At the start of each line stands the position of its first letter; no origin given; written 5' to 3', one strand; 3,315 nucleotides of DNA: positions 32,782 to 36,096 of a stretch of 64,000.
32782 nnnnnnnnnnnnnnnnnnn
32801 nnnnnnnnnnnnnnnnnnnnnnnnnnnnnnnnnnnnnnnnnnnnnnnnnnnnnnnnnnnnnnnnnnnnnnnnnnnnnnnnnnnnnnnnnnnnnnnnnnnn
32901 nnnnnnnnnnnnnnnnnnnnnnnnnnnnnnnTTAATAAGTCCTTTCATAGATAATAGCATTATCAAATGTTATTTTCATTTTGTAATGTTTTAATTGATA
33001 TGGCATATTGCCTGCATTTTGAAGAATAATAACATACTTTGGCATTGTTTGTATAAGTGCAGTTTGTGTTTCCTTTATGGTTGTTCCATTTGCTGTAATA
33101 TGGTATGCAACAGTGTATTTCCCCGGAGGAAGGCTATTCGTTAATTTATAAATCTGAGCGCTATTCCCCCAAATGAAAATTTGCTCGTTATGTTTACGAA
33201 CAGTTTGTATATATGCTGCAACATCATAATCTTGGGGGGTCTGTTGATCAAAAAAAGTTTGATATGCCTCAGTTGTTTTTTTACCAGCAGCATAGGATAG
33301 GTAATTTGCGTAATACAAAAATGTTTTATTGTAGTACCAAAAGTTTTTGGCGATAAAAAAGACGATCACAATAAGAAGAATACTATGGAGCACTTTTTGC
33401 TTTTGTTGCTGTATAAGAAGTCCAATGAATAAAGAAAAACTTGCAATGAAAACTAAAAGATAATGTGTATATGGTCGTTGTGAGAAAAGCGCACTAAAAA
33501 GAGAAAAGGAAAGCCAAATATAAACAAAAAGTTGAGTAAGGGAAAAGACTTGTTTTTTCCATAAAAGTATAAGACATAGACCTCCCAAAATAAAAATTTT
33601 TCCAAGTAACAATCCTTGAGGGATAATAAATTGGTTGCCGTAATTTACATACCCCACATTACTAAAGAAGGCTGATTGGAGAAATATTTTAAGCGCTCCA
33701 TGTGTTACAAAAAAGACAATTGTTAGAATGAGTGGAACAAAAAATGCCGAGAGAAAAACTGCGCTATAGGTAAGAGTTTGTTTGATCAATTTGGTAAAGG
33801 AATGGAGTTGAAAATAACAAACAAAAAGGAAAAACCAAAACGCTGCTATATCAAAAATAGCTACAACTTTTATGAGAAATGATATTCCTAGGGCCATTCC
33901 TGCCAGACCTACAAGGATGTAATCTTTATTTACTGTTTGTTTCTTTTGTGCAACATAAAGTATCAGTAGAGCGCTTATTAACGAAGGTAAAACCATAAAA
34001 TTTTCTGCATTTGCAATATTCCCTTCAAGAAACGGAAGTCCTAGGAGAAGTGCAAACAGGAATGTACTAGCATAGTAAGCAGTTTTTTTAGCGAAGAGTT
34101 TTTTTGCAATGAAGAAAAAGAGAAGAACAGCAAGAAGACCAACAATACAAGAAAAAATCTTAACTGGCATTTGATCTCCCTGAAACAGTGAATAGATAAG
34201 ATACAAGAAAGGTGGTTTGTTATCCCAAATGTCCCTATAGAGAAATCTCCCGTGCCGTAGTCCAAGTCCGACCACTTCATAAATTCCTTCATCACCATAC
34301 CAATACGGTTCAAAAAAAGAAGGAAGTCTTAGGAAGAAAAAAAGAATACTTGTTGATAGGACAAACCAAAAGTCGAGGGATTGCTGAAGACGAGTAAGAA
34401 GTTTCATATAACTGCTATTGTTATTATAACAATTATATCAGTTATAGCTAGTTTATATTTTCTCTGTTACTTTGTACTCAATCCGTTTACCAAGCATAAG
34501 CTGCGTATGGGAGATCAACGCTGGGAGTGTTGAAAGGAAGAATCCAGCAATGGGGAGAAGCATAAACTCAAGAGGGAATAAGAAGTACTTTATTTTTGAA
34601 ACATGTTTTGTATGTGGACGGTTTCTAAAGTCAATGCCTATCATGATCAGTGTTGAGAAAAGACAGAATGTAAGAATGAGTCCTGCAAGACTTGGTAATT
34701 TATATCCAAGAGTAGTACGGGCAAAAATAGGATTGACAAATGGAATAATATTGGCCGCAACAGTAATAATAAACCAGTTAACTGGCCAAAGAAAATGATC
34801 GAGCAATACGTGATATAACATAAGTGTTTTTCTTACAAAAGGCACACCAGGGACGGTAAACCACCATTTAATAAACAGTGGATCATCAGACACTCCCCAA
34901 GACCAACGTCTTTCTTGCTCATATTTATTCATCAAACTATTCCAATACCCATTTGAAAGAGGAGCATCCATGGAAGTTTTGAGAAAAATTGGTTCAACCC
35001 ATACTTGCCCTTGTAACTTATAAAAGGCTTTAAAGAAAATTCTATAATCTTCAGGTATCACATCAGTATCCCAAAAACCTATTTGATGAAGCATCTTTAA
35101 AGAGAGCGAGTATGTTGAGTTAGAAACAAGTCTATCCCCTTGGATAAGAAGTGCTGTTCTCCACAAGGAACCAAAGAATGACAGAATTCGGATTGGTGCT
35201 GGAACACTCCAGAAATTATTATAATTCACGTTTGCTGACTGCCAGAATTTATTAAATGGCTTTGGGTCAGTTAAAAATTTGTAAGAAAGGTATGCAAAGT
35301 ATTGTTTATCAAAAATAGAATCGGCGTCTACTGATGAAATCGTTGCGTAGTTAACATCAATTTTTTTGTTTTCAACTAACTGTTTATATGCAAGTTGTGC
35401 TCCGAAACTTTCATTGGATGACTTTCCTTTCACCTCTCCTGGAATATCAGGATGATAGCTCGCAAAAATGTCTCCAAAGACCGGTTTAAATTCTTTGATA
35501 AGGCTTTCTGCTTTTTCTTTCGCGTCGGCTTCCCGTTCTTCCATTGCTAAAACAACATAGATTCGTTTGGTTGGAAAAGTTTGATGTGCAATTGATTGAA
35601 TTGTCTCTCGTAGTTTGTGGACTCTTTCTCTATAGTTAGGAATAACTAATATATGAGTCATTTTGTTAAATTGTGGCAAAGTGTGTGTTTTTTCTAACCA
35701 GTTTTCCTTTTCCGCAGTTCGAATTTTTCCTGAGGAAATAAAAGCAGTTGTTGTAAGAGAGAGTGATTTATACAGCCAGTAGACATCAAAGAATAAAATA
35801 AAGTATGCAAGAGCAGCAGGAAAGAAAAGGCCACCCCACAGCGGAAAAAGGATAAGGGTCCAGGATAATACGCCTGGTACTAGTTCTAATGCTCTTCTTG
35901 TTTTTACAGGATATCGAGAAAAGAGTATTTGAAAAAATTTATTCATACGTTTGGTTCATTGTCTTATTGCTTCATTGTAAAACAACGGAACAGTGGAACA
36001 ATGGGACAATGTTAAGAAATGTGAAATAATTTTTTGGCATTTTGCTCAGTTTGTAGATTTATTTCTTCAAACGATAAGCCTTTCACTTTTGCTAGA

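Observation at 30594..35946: Envelope glycan cluster: processive GT2 synthase, GT-C enzyme, WecA-like phosphotransferase and a DPPR-synthase-like UbiA protein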

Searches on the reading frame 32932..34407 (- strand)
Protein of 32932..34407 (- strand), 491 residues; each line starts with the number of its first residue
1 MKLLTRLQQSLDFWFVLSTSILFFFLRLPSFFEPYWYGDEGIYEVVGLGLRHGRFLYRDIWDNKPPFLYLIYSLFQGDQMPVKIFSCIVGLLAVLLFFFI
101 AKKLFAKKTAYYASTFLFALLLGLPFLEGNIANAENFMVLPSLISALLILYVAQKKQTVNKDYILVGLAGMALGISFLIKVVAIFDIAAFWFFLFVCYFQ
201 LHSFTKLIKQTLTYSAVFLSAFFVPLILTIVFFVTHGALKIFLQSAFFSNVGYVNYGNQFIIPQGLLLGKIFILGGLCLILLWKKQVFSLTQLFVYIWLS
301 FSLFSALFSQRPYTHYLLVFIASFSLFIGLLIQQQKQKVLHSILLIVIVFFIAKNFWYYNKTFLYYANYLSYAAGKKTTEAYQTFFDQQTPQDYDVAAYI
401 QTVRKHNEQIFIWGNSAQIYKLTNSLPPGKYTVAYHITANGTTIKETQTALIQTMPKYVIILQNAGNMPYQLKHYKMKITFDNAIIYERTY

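Call 3: search_protein_families(library=pfam, proteins=[window:32932-34407:-], max_evalue=0.01)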
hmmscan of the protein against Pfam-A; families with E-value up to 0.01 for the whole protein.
window:32932-34407:- (491 aa): 2 families
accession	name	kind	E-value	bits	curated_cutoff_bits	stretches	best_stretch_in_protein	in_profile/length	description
PF13231.12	PMT_2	-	1.4e-09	38.8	26.1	1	68-222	10-154/160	Dolichyl-phosphate-mannose-protein mannosyltransferase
PF02366.24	PMT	-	1.3e-07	31.8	22.7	1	73-236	76-240/245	Dolichyl-phosphate-mannose-protein mannosyltransferase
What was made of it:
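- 32932..34407 (-): GT-C glycosyltransferase (491 aa) with an invariant D39-E40 in the first outside loop and a small C-terminal alpha/beta domain. Candidate user of a polyprenyl-phosphate sugar donor. PMT_2 and PMT Pfam hits (call 3).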

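Call 4: search_protein_families(library=ncbifam, proteins=[window:32932-34407:-], max_evalue=0.01)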
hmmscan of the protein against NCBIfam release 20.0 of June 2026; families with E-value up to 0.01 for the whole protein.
window:32932-34407:- (491 aa): 0 families

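Call 21: search_solved_structures(query=window:32932-34407:-, max_evalue=1, show_alignments=1)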
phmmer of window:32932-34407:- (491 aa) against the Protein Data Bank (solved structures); distinct sequences matched with E-value up to 1: 2.
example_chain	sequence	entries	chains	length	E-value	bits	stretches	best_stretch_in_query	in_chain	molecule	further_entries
4emg_A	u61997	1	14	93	0.92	11.7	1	363-417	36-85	Probable U6 snRNA-associated Sm-like protein LSm3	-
6ppn_C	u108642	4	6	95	0.97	11.6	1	363-417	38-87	Probable U6 snRNA-associated Sm-like protein LSm3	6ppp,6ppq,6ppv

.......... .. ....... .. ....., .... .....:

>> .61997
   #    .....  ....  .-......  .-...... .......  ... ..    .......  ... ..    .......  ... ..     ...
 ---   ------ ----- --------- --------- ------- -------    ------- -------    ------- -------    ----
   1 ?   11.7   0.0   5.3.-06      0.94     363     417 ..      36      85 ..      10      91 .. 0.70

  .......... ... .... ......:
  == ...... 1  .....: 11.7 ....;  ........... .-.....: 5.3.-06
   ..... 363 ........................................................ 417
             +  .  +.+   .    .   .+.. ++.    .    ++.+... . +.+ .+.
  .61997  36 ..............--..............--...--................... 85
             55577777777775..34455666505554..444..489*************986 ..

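Call 24: find_homologous_proteins(query=window:32932-34407:-)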
Query window:32932-34407:- (491 aa): 2046 proteins with E <= 0.001 among 8000 candidates; the best 120 are listed.
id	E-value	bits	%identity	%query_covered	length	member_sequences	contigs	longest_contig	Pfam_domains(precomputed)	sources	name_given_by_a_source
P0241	1.8e-233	794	71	100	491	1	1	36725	PF02366.25,PF13231.13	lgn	-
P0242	1.1e-232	791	69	100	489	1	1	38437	PF02366.25,PF13231.13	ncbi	-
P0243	4.2e-224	763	69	100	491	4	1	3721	PF13231.13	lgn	-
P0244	1.6e-220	751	68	100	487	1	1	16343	PF02366.25,PF27757.1,PF13231.13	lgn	-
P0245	4.2e-214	730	66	100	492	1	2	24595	PF02366.25,PF13231.13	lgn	-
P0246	3.7e-202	691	61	100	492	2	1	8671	PF02366.25,PF13231.13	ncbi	ncbi:MAG TPA: phospholipid carrier-dependent glycosyltransferase [Patescibacteria group bacterium]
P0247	4.4e-181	621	58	100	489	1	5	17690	-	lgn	-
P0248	9.6e-168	577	55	100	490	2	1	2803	PF02366.25,PF13231.13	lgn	-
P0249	1.4e-159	550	53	100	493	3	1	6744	-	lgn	-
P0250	4.2e-158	545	52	100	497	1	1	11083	PF13231.13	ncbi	-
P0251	1.7e-156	540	53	100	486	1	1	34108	PF13231.13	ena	-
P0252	8.1e-155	535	53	100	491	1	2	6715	PF13231.13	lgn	-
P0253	1.3e-154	534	50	100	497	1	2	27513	PF13231.13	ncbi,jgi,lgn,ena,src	-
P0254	1.8e-154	534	52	99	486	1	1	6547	PF02366.25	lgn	-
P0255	2.1e-154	533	51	100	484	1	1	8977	PF13231.13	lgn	-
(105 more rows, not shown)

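Call 42: predict_structure(alignment_id=A2)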
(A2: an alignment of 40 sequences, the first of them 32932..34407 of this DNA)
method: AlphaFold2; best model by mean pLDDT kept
length: 491 residues; sequences in the alignment: 40
mean_pLDDT: 85.7   pTM: 0.88
mean pLDDT of the five models: 85.7, 85.4, 84.8, 82.8, 82.6
residues with pLDDT >= 90: 248; 70-90: 179; 50-70: 50; < 50: 14
segments of 3 or more residues with pLDDT < 50: 252-263
pLDDT, mean of each block of 10 residues (from residue 1): 91 97 90 66 86 90 86 88 90 97 97 97 71 75 97 79 95 93 91 85 68 90 96 94 78 45 60 93 92 96 78 64 96 94 93 75 86 92 83 90 91 85 89 67 87 93 83 92 89 81
secondary structure, 60 per line:
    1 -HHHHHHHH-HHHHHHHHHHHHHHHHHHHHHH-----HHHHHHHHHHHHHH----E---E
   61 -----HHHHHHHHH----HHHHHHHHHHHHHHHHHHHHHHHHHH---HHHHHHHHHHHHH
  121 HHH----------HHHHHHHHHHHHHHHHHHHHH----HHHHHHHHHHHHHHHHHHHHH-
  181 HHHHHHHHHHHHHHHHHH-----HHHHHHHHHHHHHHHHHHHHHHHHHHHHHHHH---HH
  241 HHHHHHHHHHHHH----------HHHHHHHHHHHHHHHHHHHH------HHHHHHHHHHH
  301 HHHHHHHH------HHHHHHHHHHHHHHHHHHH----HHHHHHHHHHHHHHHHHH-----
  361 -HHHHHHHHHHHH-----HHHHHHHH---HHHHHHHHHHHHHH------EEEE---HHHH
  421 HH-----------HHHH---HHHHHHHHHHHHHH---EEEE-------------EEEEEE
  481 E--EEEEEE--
elements in order: H2-9 H11-32 H38-51 H66-74 H79-104 H108-123 H134-154 H159-179 H181-198 H204-235 H239-253 H264-283 H290-308 H315-333 H338-355 H362-373 H379-386 H390-403 E410-413 H417-422 H434-437 H441-454 E458-461 E475-481 E484-489
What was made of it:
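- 32932..34407 (-): AF2 pLDDT 85.7 (call 42).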

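Call 46: fold_search(model_id=the predicted structure, library=pdb)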
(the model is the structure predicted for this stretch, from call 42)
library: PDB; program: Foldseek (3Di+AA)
matches with E <= 10: 304; with E <= 0.001: 12
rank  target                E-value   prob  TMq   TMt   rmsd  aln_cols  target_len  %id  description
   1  3waj                  3.0e-06  1.00  0.45  0.30  15.8       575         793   13  Crystal structure of the Archaeoglobus fulgidus oligosaccharyltransferase (O29867_ARCFU) complex with Zn and sulfate (released 2013-10-30)
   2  7e9s_A                3.5e-06  1.00  0.45  0.29  14.5       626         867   13  Archaeal oligosaccharyltransferase AglB from Archaeoglobus fulgidus in complex with an inhibitory peptide and a dolich (released 2021-09-08)
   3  5gmy_A                1.1e-05  1.00  0.44  0.28  15.7       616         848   13  Crystal structure of the Archaeoglobus fulgidus oligosaccharyltransferase (O29867_ARCFU) tethered with an acceptor pep (released 2017-02-01)
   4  5f15                  1.3e-05  1.00  0.56  0.52  10.6       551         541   12  Crystal Structure of ArnT from Cupriavidus metallidurans bound to Undecaprenyl phosphate (released 2016-02-17)
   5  3wak                  1.7e-05  1.00  0.43  0.27  15.1       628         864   14  Crystal structure of the Archaeoglobus fulgidus oligosaccharyltransferase (O29867_ARCFU) in the apo form (released 2013-10-30)
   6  8pn9_A                8.5e-05  1.00  0.44  0.35  12.9       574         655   11  Structure of human oligosaccharyltransferase OST-A complex bound to NGI-1 (released 2024-05-08)
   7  5ezm                  1.2e-04  1.00  0.56  0.52  10.6       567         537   12  Crystal Structure of ArnT from Cupriavidus metallidurans in the apo state (released 2016-02-17)
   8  8b6l_I                1.2e-04  1.00  0.46  0.35  11.7       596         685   11  Subtomogram average of the human Sec61-TRAP-OSTA-translocon (released 2022-12-07)
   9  6p25_B                1.3e-04  1.00  0.38  0.28   4.2       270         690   17  Structure of S. cerevisiae protein O-mannosyltransferase Pmt1-Pmt2 complex bound to the sugar donor and a peptide acce (released 2019-07-10)
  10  7oci_F                3.3e-04  1.00  0.49  0.39  12.5       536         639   11  Cryo-EM structure of yeast Ost6p containing oligosaccharyltransferase complex (released 2022-02-16)
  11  9i5k_A                5.4e-04  1.00  0.43  0.43   7.8       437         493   14  Structure of the Chaetomium thermophilum Pmt4 homodimer (C2 symmetry) (released 2025-12-24)
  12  9i5l_A                9.4e-04  1.00  0.34  0.24   6.0       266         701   15  Structure of the Chaetomium thermophilum Pmt4 homodimer (C1 symmetry) (released 2025-12-24)
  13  9e6i_B                1.1e-03  1.00  0.35  0.24   5.3       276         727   14  Cryo-EM structure of Saccharomyces cerevisiae Pmt4-Ccw5 complex (released 2025-10-15)
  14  9e61_B                1.2e-03  1.00  0.35  0.24   5.3       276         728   14  Cryo-EM structure of Saccharomyces cerevisiae Pmt4 apo form (released 2025-10-15)
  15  9e61_A                1.4e-03  1.00  0.35  0.24   5.3       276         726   14  Cryo-EM structure of Saccharomyces cerevisiae Pmt4 apo form (released 2025-10-15)
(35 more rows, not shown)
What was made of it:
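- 32932..34407 (-): Foldseek agrees (call 46).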

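Call 62: search_solved_structures(query=A2, max_evalue=1)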
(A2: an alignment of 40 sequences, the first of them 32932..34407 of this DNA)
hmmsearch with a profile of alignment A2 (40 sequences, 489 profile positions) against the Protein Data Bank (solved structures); distinct sequences matched with E-value up to 1: 1.
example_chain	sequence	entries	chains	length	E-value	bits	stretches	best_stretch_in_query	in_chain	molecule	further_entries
3dra_B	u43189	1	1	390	0.031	16.4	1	330-393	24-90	Geranylgeranyltransferase type I beta subunit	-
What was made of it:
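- On Mycobacterial arabinofuranosyltransferases (AftA-D, EmbA-C): No PDB sequence hit (calls 21, 62).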

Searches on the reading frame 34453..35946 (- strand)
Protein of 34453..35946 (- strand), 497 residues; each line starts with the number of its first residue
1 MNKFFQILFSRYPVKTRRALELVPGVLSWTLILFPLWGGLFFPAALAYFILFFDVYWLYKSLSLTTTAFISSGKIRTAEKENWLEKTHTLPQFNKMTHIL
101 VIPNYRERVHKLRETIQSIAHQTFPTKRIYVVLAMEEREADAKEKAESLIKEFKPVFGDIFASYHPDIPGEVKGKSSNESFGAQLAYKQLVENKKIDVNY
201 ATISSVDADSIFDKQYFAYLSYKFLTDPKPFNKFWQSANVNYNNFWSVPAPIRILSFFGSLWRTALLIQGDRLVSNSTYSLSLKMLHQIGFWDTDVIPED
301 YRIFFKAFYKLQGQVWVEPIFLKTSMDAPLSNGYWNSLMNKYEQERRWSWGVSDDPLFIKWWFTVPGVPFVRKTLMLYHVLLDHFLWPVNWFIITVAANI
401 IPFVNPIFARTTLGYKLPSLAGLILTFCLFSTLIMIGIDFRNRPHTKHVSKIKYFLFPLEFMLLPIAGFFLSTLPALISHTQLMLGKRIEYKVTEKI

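Call 3: search_protein_families(library=pfam, proteins=[window:34453-35946:-], max_evalue=0.01)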
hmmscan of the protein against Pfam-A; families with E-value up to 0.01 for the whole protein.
window:34453-35946:- (497 aa): 1 family
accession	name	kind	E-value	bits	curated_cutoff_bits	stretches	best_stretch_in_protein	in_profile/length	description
PF13641.12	Glyco_tranf_2_3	-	0.0066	16.9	27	0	100-224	5-111/230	Glycosyltransferase like family 2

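Call 4: search_protein_families(library=ncbifam, proteins=[window:34453-35946:-], max_evalue=0.01)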
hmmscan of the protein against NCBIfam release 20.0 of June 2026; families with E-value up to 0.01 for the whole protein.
window:34453-35946:- (497 aa): 3 families
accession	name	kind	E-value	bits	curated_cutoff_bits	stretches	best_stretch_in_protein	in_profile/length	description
TIGR03937.1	PgaC_IcaA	equivalog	7.3e-06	25.2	422.3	1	78-472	27-386/407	poly-beta-1,6-N-acetyl-D-glucosamine synthase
TIGR03111.1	glyc2_xrt_Gpos1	hypoth_equivalog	0.0029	16.5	363.95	0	75-142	30-94/439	TIGR03111 family XrtG-associated glycosyltransferase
NF045746.1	MPN270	equivalog_domain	0.0042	17.3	150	1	422-490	5-69/95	MPN270 family protein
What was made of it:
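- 34453..35946 (-): Membrane-embedded GT2 of the cellulose/hyaluronan/chitin-synthase type (497 aa). It has 2 N-terminal and about 4 C-terminal TM helices. Motifs: PNYxE, KGKSSN, DAD, PED, QERRW. Weak Pfam GT2 and TIGR03937 PgaC hits (calls 3, 4).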

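Call 20: search_solved_structures(query=window:34453-35946:-, max_evalue=1, show_alignments=2)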
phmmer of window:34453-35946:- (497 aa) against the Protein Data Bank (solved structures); distinct sequences matched with E-value up to 1: 1.
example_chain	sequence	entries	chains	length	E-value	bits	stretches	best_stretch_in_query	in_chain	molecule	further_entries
6f4g_A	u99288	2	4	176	0.81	11.9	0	401-458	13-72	Probable U2 small nuclear ribonucleoprotein A'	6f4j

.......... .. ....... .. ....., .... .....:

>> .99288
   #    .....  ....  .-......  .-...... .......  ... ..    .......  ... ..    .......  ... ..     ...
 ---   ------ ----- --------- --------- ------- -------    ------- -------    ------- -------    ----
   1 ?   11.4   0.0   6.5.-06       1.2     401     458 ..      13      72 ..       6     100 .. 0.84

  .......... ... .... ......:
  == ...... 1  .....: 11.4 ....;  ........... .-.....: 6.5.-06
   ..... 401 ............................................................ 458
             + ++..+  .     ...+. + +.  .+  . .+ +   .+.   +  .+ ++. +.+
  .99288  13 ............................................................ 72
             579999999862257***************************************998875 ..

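Call 23: find_homologous_proteins(query=window:34453-35946:-)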
Query window:34453-35946:- (497 aa): 3440 proteins with E <= 0.001 among 8000 candidates; the best 120 are listed.
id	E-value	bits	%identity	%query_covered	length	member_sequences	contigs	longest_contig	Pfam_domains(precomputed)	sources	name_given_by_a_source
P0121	0.0e+0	1045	90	100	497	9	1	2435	-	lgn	-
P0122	3.1e-284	962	83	100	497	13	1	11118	-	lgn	-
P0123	2.2e-283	959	82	100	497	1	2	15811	-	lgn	-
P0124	3.4e-282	955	82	100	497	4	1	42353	-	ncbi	-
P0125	5.9e-281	951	82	100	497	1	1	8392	-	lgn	-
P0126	5.2e-280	948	82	100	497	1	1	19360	-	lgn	-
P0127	4.5e-279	945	81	100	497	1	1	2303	-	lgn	-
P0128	2.6e-278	942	80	100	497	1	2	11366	-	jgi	-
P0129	3.2e-278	942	82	97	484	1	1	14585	-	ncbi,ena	-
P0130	8.0e-278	941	81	100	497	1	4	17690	-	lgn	-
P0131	2.2e-277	939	79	100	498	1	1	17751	-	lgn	-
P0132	6.7e-276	934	84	96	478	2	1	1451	-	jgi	jgi:hypothetical protein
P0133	5.7e-266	902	78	100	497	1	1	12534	-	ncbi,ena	-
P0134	7.9e-265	898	76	100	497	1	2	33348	-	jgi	-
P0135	1.2e-264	897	75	100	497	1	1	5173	-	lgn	-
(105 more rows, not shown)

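Call 44: predict_structure(alignment_id=A3)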
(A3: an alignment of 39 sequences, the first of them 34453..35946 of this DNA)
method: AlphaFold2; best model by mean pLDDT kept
length: 497 residues; sequences in the alignment: 39
mean_pLDDT: 79.0   pTM: 0.80
mean pLDDT of the five models: 79.0, 75.9, 74.3, 73.2, 69.7
residues with pLDDT >= 90: 113; 70-90: 274; 50-70: 91; < 50: 19
segments of 3 or more residues with pLDDT < 50: 294-298, 350-353, 488-497
pLDDT, mean of each block of 10 residues (from residue 1): 67 71 70 77 86 86 86 87 95 96 78 88 95 88 92 96 82 69 92 95 84 89 95 82 68 80 81 78 90 52 79 89 65 80 70 56 72 80 68 76 83 87 85 74 60 77 80 75 57 29
secondary structure, 60 per line:
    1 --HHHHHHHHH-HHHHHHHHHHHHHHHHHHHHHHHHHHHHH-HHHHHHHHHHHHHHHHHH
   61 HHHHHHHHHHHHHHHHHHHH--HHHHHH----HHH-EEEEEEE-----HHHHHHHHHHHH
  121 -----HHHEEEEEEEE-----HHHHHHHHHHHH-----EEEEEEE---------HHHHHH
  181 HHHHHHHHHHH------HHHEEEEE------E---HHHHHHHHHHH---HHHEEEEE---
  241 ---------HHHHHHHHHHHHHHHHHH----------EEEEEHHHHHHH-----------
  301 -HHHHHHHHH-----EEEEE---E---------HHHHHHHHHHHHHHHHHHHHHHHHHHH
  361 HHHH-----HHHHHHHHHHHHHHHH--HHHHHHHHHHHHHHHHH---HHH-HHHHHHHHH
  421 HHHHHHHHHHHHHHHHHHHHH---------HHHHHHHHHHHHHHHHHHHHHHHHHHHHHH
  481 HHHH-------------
elements in order: H3-11 H13-41 H43-80 H83-88 E97-103 H109-120 E129-136 H142-153 E159-165 H175-191 E201-205 H216-226 E233-237 H250-267 E278-282 H283-289 H302-310 E316-320 H334-364 H370-385 H388-404 H412-441 H451-484
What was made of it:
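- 34453..35946 (-): AF2 model pLDDT 79 (call 44).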

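Call 47: fold_search(model_id=the predicted structure, library=pdb)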
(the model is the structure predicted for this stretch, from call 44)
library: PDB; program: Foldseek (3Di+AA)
matches with E <= 10: 494; with E <= 0.001: 84
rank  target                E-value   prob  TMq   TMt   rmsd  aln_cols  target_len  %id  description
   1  6yv7_B                5.7e-08  1.00  0.46  0.63  10.4       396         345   13  Mannosyltransferase PcManGT from Pyrobaculum calidifontis (released 2020-07-22)
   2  8smm_A                1.1e-07  1.00  0.52  0.51   8.8       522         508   13  Xenopus laevis hyaluronan synthase 1 (released 2024-05-01)
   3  5ej1_A                1.1e-07  1.00  0.48  0.35  16.3       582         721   15  Pre-translocation state of bacterial cellulose synthase (released 2016-03-30)
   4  9b8v_E                1.3e-07  1.00  0.52  0.33  14.1       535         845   14  AlphaFold2 informed cryo-EM model of the E. coli cellulose synthase BcsAG3B6 complex (released 2025-02-19)
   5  7sp7_A                1.5e-07  1.00  0.47  0.47  16.7       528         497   11  Chlorella virus hyaluronan synthase inhibited by UDP (released 2022-04-06)
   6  7sp8_A                1.7e-07  1.00  0.44  0.44  15.9       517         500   12  Chlorella virus Hyaluronan Synthase bound to UDP-GlcNAc (released 2022-04-06)
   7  8smp_A                1.8e-07  1.00  0.48  0.45  15.8       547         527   11  Xenopus laevis hyaluronan synthase 1, UDP-bound, gating loop inserted state (released 2024-05-01)
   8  8sne_A                2.1e-07  1.00  0.46  0.46  16.0       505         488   12  Chlorella virus Hyaluronan Synthase bound to GlcA extended GlcNAc primer and UDP (released 2024-05-01)
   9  4p00_A                2.2e-07  1.00  0.49  0.35  14.2       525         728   15  Bacterial Cellulose Synthase in complex with cyclic-di-GMP and UDP (released 2014-04-09)
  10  9yq4_A                3.9e-07  1.00  0.61  0.61   5.4       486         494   12  Chlorella virus hyaluronan synthase bound to a proofreading UDP-GlcA (released 2025-12-10)
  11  9yq2_A                4.4e-07  1.00  0.44  0.45  16.3       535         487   11  Chlorella virus hyaluronan synthase bound to DDM (released 2025-12-10)
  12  9yq5_A                4.4e-07  1.00  0.42  0.42  16.7       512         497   12  Chlorella virus hyaluronan synthase bound to an inserted UDP-GlcA (released 2025-12-10)
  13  8smn_A                4.8e-07  1.00  0.51  0.49   7.6       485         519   13  Xenopus laevis hyaluronan synthase 1, nascent HA polymer bound state (released 2024-05-01)
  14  4hg6_A                5.2e-07  1.00  0.54  0.38  13.0       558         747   15  Structure of a cellulose synthase - cellulose translocation intermediate (released 2012-12-19)
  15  6yv7_A                6.0e-07  1.00  0.45  0.61  10.3       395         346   13  Mannosyltransferase PcManGT from Pyrobaculum calidifontis (released 2020-07-22)
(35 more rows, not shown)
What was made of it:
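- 34453..35946 (-): Foldseek PDB best hits are PcManGT, hyaluronan synthases (TM 0.61/0.61 to 9yq4_A), BcsA and chitin synthase (call 47).
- On Processive membrane GT2 synthases (BcsA/HAS/Chs/PgaC): The fold match covers both the TM and GT-A parts (call 47).
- The GT2 model matches hyaluronan and cellulose synthases (call 47).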

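Call 63: search_solved_structures(query=A3, max_evalue=1, show_alignments=1)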
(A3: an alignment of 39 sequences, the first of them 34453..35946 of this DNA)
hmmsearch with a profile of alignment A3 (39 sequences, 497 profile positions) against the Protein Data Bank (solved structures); distinct sequences matched with E-value up to 1: 0.
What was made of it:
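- Tried and rejected: Single-sequence and profile searches for the GT2 and the GT-C found nothing meaningful (calls 20, 21, 62, 63).
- Closest known: Hyaluronan synthase / BcsA / chitin synthase. Different: No sequence-level match to any solved synthase (calls 20, 63).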
